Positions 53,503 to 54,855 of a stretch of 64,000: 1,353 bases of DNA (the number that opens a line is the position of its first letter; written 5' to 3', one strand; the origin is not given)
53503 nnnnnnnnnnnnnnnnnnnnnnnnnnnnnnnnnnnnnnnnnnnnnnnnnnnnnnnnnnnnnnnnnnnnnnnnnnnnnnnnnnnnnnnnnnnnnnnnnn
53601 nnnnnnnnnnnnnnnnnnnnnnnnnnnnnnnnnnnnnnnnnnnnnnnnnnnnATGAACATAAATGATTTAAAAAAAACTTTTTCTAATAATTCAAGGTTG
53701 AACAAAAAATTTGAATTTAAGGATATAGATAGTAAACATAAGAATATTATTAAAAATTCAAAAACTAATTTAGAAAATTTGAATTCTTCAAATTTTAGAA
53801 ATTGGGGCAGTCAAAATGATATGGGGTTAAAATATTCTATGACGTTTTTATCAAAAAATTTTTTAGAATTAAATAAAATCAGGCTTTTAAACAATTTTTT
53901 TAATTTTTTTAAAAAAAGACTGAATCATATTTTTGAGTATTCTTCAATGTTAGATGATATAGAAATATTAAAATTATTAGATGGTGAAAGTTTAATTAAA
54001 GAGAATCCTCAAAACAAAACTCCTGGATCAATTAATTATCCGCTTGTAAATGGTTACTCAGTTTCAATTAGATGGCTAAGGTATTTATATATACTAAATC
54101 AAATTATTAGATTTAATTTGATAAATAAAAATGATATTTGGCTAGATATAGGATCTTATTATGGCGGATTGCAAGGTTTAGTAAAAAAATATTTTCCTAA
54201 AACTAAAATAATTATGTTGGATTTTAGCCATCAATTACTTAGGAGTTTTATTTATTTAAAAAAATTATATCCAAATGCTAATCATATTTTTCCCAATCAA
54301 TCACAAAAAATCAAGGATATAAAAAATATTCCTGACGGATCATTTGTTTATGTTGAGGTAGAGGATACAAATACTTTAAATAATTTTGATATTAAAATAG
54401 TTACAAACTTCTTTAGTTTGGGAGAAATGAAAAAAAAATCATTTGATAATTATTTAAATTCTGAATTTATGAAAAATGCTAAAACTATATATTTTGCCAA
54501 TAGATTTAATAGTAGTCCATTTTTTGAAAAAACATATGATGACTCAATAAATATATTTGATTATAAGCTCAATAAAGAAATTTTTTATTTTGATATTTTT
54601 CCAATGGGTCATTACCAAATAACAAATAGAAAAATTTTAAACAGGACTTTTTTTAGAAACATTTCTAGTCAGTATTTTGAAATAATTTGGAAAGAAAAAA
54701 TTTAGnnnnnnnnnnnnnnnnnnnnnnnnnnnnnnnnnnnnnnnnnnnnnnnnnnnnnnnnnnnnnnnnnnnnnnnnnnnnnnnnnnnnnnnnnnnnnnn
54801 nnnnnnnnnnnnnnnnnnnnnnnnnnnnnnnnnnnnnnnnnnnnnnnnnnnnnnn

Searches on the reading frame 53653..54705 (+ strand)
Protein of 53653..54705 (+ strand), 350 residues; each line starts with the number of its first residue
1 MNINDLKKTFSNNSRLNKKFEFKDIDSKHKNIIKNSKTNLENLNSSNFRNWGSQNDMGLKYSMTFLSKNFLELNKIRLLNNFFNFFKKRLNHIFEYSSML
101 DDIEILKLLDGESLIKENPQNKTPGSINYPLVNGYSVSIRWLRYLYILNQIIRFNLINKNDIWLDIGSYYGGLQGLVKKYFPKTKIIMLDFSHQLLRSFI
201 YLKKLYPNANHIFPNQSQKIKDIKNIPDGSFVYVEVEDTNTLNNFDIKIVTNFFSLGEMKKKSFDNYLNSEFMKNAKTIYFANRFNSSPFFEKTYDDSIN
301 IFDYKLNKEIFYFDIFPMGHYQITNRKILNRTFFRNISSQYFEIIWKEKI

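Call 29: search_protein_families(library=pfam, proteins=[window:53653-54705:+], max_evalue=0.01)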
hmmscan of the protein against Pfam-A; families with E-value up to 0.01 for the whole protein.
window:53653-54705:+ (350 aa): 0 families

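Call 30: search_protein_families(library=ncbifam, proteins=[window:53653-54705:+], max_evalue=0.001)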
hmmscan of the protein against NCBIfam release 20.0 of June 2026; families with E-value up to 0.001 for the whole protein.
window:53653-54705:+ (350 aa): 1 family
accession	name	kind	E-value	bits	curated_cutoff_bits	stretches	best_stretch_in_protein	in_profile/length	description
TIGR04371.1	methyltran_NanM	subfamily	4.6e-35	121.5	44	1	63-282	48-272/273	putative sugar O-methyltransferase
